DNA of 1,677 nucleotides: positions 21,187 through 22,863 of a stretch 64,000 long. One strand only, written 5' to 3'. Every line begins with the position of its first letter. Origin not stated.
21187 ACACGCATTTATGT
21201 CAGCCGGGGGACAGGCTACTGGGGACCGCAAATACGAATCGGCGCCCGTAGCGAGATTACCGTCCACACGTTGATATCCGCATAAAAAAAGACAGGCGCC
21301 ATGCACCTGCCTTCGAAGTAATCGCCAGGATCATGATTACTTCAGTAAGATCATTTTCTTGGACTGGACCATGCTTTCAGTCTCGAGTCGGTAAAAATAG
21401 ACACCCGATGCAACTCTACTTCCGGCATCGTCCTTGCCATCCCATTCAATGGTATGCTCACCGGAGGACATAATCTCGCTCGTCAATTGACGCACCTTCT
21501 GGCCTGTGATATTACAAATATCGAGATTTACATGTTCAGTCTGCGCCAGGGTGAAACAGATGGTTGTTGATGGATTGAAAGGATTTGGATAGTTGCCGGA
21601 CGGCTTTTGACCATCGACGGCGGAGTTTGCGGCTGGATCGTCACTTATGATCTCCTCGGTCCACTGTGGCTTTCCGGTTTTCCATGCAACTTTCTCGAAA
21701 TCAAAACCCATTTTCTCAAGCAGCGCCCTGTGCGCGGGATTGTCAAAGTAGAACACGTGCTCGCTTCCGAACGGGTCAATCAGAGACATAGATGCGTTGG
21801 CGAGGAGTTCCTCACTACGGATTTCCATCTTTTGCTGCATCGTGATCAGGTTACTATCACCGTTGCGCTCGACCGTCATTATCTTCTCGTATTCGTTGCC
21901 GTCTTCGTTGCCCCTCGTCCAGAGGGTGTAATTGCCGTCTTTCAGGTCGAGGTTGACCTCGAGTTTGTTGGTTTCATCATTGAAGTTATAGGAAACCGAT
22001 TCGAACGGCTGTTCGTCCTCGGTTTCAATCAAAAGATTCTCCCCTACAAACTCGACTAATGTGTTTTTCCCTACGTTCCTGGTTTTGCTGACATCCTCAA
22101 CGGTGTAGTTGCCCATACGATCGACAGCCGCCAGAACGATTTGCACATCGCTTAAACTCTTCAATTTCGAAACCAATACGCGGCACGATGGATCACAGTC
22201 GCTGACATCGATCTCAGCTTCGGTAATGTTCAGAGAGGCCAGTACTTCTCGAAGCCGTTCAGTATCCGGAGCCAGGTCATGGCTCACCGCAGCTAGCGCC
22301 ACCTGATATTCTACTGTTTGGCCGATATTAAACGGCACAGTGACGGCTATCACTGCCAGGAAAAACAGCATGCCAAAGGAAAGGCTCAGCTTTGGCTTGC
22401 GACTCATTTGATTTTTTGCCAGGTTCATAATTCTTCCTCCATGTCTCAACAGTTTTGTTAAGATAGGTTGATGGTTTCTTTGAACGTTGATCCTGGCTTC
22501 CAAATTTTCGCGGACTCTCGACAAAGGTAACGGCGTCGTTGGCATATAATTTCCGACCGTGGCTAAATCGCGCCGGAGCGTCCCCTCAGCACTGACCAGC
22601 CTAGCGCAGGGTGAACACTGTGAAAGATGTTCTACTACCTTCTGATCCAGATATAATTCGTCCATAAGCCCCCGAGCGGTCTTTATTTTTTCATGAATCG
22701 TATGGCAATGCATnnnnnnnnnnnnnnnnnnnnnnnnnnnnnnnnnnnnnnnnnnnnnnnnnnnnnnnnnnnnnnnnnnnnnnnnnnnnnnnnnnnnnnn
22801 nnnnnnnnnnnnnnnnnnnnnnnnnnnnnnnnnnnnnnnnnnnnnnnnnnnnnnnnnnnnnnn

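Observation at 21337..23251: ECF sigma factor paired with an anti-sigma factor that ends in a T9SS C-terminal sorting domain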

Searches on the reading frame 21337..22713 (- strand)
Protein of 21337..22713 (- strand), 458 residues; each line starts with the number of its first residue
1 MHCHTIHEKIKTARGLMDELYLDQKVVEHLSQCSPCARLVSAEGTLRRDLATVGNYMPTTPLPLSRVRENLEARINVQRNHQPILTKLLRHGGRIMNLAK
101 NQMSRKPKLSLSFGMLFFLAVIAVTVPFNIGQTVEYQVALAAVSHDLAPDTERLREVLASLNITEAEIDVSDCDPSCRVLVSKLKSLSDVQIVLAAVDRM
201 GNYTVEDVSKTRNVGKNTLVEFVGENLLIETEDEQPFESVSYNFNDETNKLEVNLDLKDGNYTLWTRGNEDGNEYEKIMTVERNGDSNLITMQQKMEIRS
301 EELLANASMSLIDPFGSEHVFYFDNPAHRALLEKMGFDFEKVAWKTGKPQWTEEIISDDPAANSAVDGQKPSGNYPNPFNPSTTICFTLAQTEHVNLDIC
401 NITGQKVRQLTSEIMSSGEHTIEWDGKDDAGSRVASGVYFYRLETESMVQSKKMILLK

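Call 3: search_protein_families(library=pfam, proteins=[window:21337-22713:-], max_evalue=1)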
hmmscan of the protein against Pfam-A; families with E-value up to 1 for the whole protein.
window:21337-22713:- (458 aa): 5 families
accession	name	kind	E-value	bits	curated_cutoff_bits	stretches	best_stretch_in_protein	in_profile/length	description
PF13860.13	FlgD_ig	-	2e-10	40.9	27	1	389-445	18-75/79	FlgD Ig-like domain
PF18962.6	Por_Secre_tail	-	3.4e-09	37.3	27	1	375-455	2-74/75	Secretion system C-terminal sorting domain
PF13585.12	CHU_C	-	0.0006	20.3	27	1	391-451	25-78/86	CHU_C Type IX secretion signal domain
PF10029.15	DUF2271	-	0.0089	16.2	27.3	1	406-448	63-105/136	Predicted periplasmic protein (DUF2271)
PF07423.16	DUF1510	-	0.013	16.2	23.1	1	232-286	16-69/93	Domain of unknown function (DUF1510)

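Call 4: search_protein_families(library=ncbifam, proteins=[window:21337-22713:-], max_evalue=1)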
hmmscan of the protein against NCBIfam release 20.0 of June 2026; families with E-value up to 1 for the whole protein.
window:21337-22713:- (458 aa): 12 families
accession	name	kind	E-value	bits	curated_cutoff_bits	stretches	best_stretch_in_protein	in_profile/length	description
NF033707.1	T9SS_sortase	equivalog_domain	3e-13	48.4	420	1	374-453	1001-1085/1095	type IX secretion system sortase PorU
TIGR04183.1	Por_Secre_tail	domain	1.7e-10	40.7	23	1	375-455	2-70/72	T9SS type A sorting domain-containing protein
NF005176.1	PRK06655.1-1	equivalog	3e-08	33.8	230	1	390-448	94-152/197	flagellar hook assembly protein FlgD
NF052323.1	T9SSA_dep_M6i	equivalog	3.9e-08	31.7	600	1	372-453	958-1035/1043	T9SS-dependent M6-like inactivated metalloprotease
NF052228.1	T9SS_PorZ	equivalog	5e-07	28.5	260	1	375-443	676-740/757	type IX secretion system anionic LPS delivery protein PorZ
NF009277.0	PRK12634.1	equivalog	5.7e-07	29.8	333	1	392-439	121-168/221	flagellar basal body rod modification protein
NF038113.1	T9SSA_dep_M36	equivalog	2.2e-06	26.2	885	1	370-456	791-868/869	T9SS-dependent M36 family metallopeptidase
NF009452.0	PRK12812.1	equivalog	0.00013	21.3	258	1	392-440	151-201/289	flagellar basal body rod modification protein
NF009276.0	PRK12633.1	equivalog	0.00014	21.7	383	1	392-443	128-179/234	flagellar basal body rod modification protein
NF009453.0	PRK12813.1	equivalog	0.00024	20.7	264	1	389-447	120-175/223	flagellar basal body rod modification protein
NF052375.1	antisigma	equivalog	0.0027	17.7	100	1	25-155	17-130/217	anti-sigma factor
TIGR03988.1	antisig_RsrA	equivalog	0.056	13.6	62.5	1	25-50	24-49/77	mycothiol system anti-sigma-R factor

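Call 7: find_homologous_proteins(query=window:21598-22713:-, max_evalue=0.001)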
Query window:21598-22713:- (372 aa): 1 proteins with E <= 0.001 among 4198 candidates.
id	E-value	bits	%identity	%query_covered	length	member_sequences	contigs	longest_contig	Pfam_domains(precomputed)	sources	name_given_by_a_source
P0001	2.7e-233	791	100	96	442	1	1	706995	PF18962.8,PF13860.13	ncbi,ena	-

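Call 9: find_encoding_contigs(protein=P0001, flank=10000, max_places=3)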
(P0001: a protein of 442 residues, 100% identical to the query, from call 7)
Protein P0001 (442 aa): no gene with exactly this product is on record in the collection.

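Call 18: predict_structure(protein=window:21340-22713:-)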
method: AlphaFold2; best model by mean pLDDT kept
length: 458 residues; sequences in the alignment: 1
mean_pLDDT: 36.5   pTM: 0.24
mean pLDDT of the five models: 36.5, 32.6, 28.8, 28.7, 27.6
residues with pLDDT >= 90: 0; 70-90: 1; 50-70: 37; < 50: 420
segments of 3 or more residues with pLDDT < 50: 1-227, 240-253, 267-273, 291-458
pLDDT, mean of each block of 10 residues (from residue 1): 32 31 36 33 35 32 36 42 42 40 42 40 33 29 30 35 33 33 32 28 29 34 43 53 44 58 52 50 55 36 27 27 34 36 28 29 30 31 34 32 41 42 41 37 33 26
secondary structure, 60 per line:
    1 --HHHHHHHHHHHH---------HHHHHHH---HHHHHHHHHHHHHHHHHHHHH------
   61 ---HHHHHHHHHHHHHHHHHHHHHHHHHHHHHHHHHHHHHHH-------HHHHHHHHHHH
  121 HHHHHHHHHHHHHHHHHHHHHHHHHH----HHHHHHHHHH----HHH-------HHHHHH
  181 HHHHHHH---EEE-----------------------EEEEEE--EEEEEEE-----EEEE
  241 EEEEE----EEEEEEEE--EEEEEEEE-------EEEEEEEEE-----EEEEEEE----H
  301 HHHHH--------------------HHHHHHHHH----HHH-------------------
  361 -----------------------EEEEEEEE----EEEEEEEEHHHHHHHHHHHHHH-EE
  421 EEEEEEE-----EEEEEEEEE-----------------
elements in order: H3-14 H24-30 H34-54 H64-102 H110-146 H151-160 H175-187 E191-193 E217-222 E225-231 E237-245 E250-257 E260-267 E275-283 E289-295 H300-305 H326-334 E384-391 E396-403 H404-417 E419-427 E433-441

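Call 19: search_protein_representatives(protein=window:21598-22713:-)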
Query: 372 residues. Proteins with E-value up to 0.001 (for the whole library): 215; up to 1e-10: 136; up to 1e-30: 3. The best 150 are listed.
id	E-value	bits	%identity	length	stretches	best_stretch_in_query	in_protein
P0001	8.6e-234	791.2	100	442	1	17-372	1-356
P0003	3.9e-88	312.2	42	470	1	1-366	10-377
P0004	1.6e-33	132.6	32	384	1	1-287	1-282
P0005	1.6e-30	122.8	28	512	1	2-295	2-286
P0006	5.4e-30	121.0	29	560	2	23-350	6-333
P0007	9.5e-30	120.2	34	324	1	1-225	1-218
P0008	2.4e-29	118.9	30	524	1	1-293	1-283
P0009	2.8e-29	118.6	29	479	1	1-268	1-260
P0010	4.0e-29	118.2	30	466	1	1-342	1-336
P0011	4.4e-29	118.0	29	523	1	23-298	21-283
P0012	8.2e-29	117.1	34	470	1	14-337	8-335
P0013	1.1e-28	116.7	30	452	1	3-281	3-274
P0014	1.9e-28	115.9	37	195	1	1-194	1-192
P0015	2.3e-28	115.7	27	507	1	1-294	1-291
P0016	4.8e-28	114.6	31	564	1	23-334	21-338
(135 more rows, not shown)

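Call 45: predict_structure(alignment_id=A2)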
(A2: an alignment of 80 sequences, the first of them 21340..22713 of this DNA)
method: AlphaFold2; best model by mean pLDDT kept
length: 458 residues; sequences in the alignment: 80
mean_pLDDT: 75.7   pTM: 0.34
mean pLDDT of the five models: 75.7, 75.6, 74.6, 74.1, 72.7
residues with pLDDT >= 90: 182; 70-90: 131; 50-70: 47; < 50: 98
segments of 3 or more residues with pLDDT < 50: 228-244, 252-301, 345-368
pLDDT, mean of each block of 10 residues (from residue 1): 95 94 97 96 90 78 80 74 56 72 76 87 82 86 80 94 96 91 95 94 93 81 60 40 50 45 40 44 42 37 64 73 86 79 47 34 38 55 93 98 97 97 97 96 96 89
secondary structure, 60 per line:
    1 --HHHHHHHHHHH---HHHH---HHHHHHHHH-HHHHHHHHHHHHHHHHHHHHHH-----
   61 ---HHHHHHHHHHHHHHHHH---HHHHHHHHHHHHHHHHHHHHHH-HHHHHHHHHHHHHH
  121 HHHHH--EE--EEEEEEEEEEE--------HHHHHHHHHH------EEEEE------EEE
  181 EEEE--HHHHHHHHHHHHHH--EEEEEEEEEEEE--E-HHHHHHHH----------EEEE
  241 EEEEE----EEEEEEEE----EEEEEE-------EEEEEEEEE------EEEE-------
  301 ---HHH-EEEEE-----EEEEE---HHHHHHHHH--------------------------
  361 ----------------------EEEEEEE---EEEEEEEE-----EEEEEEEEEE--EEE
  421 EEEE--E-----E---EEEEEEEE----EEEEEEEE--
elements in order: H3-13 H17-20 H24-32 H34-55 H64-80 H84-105 H107-125 E132-142 H151-160 E167-171 E178-184 H187-200 E203-214 H219-226 E237-245 E250-257 E262-267 E275-283 E290-293 E308-312 E318-322 H326-334 E383-389 E393-400 E406-415 E418-424 E437-444 E449-456

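Call 47: search_solved_structures(query=A2, max_evalue=1, show_alignments=3)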
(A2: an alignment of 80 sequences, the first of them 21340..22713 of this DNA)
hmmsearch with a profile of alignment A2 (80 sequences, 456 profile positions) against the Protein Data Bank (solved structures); distinct sequences matched with E-value up to 1: 13.
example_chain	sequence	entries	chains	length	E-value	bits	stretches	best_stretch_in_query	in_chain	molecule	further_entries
7eh9_A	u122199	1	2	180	6.8e-08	35.3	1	390-444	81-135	Basal-body rod modification protein FlgD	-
7bhq_A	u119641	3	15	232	9e-08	34.9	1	390-444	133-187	Basal-body rod modification protein FlgD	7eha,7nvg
3c12_A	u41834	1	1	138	1.2e-05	27.9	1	389-437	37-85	Flagellar protein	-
3osv_A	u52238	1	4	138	0.00043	22.8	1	389-443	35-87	Flagellar basal-body rod modification protein FlgD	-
4zzf_A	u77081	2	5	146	0.0049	19.3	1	394-440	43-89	Flagellar basal body rod modification protein | Basal-body rod modification protein FlgD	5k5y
4zzk_A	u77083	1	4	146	0.0049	19.3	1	394-440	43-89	Basal-body rod modification protein FlgD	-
6za2_A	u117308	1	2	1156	0.011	18.2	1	392-442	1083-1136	Por secretion system protein porU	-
8bty_A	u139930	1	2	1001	0.012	18.1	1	420-441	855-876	C5a peptidase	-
7yzx_A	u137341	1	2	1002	0.03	16.7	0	420-441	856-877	C5a peptidase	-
7bj3_A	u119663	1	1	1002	0.036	16.5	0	420-441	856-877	C5a peptidase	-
1xf1_A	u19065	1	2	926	0.13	14.6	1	420-441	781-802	C5a peptidase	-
5m11_A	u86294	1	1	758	0.25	13.7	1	419-437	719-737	Immunoreactive 84kD antigen PG93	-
5wuq_C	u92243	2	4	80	0.35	13.2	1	1-40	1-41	Anti-sigma-W factor RsiW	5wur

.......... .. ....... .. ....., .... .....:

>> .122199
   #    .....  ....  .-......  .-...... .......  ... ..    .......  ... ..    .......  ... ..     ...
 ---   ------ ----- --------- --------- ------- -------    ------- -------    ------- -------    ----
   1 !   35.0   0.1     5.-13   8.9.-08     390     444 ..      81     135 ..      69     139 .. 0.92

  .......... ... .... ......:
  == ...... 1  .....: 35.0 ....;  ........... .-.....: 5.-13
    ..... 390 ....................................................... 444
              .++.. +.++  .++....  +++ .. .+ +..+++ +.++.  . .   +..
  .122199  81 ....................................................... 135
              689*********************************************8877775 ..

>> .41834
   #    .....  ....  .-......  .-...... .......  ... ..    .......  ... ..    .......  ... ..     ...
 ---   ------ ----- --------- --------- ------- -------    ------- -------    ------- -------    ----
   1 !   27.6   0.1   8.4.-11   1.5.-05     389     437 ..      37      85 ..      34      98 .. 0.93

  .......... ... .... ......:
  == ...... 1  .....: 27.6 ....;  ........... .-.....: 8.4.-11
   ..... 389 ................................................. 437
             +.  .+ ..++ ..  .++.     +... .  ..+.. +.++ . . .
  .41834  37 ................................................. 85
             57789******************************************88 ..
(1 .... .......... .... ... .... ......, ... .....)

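Call 48: fold_search(model_id=the predicted structure, library=pdb)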
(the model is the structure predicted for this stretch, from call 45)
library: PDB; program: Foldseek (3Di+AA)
matches with E <= 10: 1554; with E <= 0.001: 9
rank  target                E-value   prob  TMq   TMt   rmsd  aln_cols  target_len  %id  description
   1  7bj3                  2.0e-04  0.89  0.14  0.07  24.0       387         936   11  ScpA from Streptococcus pyogenes, S512A active site mutant (released 2021-05-12)
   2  3osv_C                2.7e-04  1.00  0.15  0.47   3.6        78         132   19  The crytsal structure of FLGD from P. Aeruginosa (released 2011-05-04)
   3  3osv_D                3.6e-04  1.00  0.15  0.48   3.6        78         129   19  The crytsal structure of FLGD from P. Aeruginosa (released 2011-05-04)
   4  1xf1_A                4.0e-04  1.00  0.14  0.07   4.3        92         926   20  Structure of C5a peptidase- a key virulence factor from Streptococcus (released 2005-11-22)
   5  3osv_B                4.5e-04  1.00  0.15  0.47   3.6        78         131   19  The crytsal structure of FLGD from P. Aeruginosa (released 2011-05-04)
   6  3osv_A                5.9e-04  1.00  0.15  0.47   3.6        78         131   19  The crytsal structure of FLGD from P. Aeruginosa (released 2011-05-04)
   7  5m11                  6.6e-04  1.00  0.15  0.09   3.2        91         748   24  Structural and functional probing of PorZ, an essential bacterial surface component of the type-IX secretion system of h (released 2016-11-09)
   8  3c12                  9.3e-04  1.00  0.13  0.39   4.7        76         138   25  Crystal Structure of FlgD from Xanthomonas campestris: Insights into the Hook Capping Essential for Flagellar Assembly (released 2008-12-09)
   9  3m45_A                9.3e-04  1.00  0.12  0.39   5.5        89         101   18  Crystal structure of Ig1 domain of mouse SynCAM 2 (released 2010-09-08)
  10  7eh9_B                1.2e-03  1.00  0.15  0.46   2.9        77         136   28  Crystal structure of the flagellar hook cap fragment from Salmonella enterica serovar Typhimurium (released 2021-11-24)
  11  7eh9_A                1.2e-03  1.00  0.15  0.46   4.0        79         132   29  Crystal structure of the flagellar hook cap fragment from Salmonella enterica serovar Typhimurium (released 2021-11-24)
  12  6za2_A                1.4e-03  0.85  0.17  0.08  22.4       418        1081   11  Crystal structure of dimeric latent PorU from Porphyromonas gingivalis (released 2021-09-29)
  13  8jmw_A                1.9e-03  1.00  0.14  0.13   4.5        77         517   17  Fibril form of serine peptidase Vpr (released 2023-12-06)
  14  3m45_D                2.1e-03  1.00  0.12  0.40   6.1        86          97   16  Crystal structure of Ig1 domain of mouse SynCAM 2 (released 2010-09-08)
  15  6za2_B                2.1e-03  0.84  0.17  0.08  23.1       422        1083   10  Crystal structure of dimeric latent PorU from Porphyromonas gingivalis (released 2021-09-29)
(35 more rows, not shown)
